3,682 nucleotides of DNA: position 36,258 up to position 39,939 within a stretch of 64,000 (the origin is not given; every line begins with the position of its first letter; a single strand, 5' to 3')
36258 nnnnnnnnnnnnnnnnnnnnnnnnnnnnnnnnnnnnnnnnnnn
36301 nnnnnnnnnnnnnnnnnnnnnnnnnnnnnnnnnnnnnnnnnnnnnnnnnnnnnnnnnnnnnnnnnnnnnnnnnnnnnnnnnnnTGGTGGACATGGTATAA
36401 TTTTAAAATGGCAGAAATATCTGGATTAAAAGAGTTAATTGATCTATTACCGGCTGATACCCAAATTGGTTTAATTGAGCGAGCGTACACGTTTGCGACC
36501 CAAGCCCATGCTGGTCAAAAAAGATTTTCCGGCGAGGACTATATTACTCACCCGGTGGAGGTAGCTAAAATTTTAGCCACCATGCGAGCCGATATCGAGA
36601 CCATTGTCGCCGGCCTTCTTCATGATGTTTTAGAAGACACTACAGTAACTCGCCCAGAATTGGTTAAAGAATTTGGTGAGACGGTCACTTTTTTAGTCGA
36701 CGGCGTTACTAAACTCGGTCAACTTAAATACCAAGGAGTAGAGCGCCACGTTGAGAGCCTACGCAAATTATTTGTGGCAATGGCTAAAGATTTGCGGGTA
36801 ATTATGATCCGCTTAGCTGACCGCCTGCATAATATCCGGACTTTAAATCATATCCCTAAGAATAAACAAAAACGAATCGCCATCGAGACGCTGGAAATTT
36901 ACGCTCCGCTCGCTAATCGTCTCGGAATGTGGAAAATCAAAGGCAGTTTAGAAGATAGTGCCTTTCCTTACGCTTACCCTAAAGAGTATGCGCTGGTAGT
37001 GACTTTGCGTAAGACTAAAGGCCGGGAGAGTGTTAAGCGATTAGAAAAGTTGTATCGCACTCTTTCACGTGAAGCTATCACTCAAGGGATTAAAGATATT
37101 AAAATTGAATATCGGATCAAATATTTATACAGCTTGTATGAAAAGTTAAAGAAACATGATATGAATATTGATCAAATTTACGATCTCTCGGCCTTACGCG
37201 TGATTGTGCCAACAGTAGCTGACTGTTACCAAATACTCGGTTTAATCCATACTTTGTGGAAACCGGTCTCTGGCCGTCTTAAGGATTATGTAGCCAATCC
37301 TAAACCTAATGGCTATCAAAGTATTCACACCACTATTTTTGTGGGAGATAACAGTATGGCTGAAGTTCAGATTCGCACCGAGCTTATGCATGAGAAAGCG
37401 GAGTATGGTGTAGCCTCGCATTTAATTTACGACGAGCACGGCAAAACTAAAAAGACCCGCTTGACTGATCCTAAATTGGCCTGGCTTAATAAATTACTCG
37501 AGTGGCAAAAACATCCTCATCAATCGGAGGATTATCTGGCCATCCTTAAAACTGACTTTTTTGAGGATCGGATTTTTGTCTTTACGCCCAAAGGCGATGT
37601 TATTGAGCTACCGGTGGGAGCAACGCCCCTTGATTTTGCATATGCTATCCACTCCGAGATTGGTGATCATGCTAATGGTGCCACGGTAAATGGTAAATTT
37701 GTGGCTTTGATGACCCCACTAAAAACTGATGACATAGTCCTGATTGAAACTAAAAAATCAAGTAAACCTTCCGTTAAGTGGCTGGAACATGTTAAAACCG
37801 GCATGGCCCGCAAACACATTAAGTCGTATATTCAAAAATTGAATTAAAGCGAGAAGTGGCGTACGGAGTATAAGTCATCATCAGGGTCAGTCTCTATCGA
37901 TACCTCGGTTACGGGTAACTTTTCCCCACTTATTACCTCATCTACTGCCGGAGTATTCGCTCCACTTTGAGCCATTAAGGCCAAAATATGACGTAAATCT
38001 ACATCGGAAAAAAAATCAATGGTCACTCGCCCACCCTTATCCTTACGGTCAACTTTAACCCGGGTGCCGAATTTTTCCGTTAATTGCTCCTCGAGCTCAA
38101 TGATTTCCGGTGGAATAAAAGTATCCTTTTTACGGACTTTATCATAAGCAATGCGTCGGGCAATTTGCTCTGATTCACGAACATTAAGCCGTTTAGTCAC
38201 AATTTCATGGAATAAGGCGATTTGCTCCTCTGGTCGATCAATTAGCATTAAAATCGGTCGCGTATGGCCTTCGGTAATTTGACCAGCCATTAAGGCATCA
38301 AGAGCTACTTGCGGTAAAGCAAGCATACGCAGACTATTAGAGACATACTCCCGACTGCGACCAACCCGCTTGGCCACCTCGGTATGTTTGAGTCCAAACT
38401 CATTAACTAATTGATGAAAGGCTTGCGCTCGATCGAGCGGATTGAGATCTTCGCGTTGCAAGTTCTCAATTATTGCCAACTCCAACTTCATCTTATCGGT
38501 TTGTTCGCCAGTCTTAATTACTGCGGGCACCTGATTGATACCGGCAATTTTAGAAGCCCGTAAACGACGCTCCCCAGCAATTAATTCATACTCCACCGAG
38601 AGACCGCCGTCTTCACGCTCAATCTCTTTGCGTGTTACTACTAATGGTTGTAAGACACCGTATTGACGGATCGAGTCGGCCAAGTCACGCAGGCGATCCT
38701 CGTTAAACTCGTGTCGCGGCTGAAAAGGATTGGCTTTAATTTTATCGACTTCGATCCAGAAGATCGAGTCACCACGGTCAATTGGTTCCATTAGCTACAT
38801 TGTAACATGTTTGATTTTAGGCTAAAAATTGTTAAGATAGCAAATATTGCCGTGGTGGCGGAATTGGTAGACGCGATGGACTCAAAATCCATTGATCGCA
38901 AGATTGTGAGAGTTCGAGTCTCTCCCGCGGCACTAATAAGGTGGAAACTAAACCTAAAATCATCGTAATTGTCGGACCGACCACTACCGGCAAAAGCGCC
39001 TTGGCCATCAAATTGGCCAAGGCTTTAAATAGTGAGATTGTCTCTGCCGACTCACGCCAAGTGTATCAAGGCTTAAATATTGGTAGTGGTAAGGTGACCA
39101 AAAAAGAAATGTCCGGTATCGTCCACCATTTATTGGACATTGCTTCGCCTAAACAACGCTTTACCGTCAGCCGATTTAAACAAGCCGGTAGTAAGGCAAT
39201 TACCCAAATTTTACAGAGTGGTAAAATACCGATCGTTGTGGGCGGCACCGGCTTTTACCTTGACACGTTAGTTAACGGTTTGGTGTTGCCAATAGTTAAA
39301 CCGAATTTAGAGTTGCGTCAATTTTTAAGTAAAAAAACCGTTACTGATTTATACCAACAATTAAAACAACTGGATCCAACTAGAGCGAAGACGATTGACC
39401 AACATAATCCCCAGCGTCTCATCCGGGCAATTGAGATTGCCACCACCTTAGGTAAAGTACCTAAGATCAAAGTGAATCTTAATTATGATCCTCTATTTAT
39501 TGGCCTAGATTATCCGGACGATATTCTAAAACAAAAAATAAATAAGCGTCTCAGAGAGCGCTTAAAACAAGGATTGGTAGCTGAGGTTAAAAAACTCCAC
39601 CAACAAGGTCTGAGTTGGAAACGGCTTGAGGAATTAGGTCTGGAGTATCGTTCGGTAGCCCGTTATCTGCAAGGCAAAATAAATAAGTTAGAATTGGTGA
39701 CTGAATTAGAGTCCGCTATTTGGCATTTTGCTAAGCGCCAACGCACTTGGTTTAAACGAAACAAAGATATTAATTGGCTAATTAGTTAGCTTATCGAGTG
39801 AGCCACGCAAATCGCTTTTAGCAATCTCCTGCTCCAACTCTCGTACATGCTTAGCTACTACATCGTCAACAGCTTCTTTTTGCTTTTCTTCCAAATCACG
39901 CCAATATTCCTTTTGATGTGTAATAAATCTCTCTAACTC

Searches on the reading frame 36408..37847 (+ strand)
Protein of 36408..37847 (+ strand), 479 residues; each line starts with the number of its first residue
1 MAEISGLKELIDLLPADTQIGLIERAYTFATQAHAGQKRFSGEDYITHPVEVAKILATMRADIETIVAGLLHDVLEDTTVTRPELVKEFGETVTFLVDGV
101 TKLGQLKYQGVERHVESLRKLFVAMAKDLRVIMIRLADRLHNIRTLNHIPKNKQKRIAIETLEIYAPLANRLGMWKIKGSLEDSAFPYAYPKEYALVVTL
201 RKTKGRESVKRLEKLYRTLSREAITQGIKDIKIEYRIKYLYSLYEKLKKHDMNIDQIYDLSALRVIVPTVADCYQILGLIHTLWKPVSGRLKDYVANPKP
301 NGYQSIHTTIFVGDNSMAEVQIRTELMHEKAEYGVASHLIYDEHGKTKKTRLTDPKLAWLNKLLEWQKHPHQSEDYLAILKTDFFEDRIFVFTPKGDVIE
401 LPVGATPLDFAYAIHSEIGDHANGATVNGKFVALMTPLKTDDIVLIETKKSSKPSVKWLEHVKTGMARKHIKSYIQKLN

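Call 7: search_protein_families(library=pfam, proteins=[window:36408-37847:+], max_evalue=0.00001)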
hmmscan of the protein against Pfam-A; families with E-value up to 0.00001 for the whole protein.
window:36408-37847:+ (479 aa): 4 families
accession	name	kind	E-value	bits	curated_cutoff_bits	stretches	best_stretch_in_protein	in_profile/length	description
PF13328.12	HD_4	-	3.3e-48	163.8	27.2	1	26-175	1-156/156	HD domain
PF04607.23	RelA_SpoT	-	6.1e-38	130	27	1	236-345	2-112/113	Region found in RelA / SpoT proteins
PF02824.27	TGS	-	4.4e-22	78.3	22.2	1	389-446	1-58/60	TGS domain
PF01966.28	HD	-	4.6e-12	46.7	22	1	45-142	1-115/116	HD domain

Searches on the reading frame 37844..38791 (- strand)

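Call 37: search_protein_families(library=pfam, proteins=[window:37844-38791:-], max_evalue=0.01)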
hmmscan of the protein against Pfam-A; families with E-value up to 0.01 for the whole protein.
window:37844-38791:- (315 aa): 4 families
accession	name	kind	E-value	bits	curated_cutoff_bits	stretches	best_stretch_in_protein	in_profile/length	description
PF17762.8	HTH_ParB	-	2.9e-30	104.9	22.6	1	114-214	1-100/102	ParB HTH domain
PF02195.25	ParB_N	-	1.3e-27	96.1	26.3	1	12-112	5-95/95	ParB N-terminal domain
PF23552.2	ParB_C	-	2.4e-08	33.7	23.8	1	228-269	3-45/50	ParB dimerisation domain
PF08535.16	KorB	-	0.0089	16.4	22.3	0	133-162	3-32/89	KorB domain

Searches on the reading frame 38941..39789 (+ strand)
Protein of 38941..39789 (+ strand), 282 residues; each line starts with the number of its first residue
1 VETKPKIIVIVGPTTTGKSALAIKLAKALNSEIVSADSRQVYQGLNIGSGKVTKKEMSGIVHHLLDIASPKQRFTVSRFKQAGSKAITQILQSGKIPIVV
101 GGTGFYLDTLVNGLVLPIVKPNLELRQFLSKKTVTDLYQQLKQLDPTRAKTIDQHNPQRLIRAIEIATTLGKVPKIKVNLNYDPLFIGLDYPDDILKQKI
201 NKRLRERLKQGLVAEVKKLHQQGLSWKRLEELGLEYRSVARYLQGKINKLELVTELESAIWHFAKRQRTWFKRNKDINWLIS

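Call 37: search_protein_families(library=pfam, proteins=[window:38941-39789:+], max_evalue=0.01)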
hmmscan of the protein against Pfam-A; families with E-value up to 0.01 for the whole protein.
window:38941-39789:+ (282 aa): 4 families
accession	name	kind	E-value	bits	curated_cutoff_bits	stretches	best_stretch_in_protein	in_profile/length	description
PF01715.23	IPPT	-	2.1e-66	224.5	23.6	1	40-273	1-242/243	IPP transferase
PF01745.22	IPT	-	1.2e-11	44.9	20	1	6-62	2-58/233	Isopentenyl transferase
PF06068.19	TIP49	-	0.0053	16.4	23.8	0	6-34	51-79/347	TIP49 P-loop domain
PF13671.12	AAA_33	-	0.0057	17.4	27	0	8-46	2-41/143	AAA domain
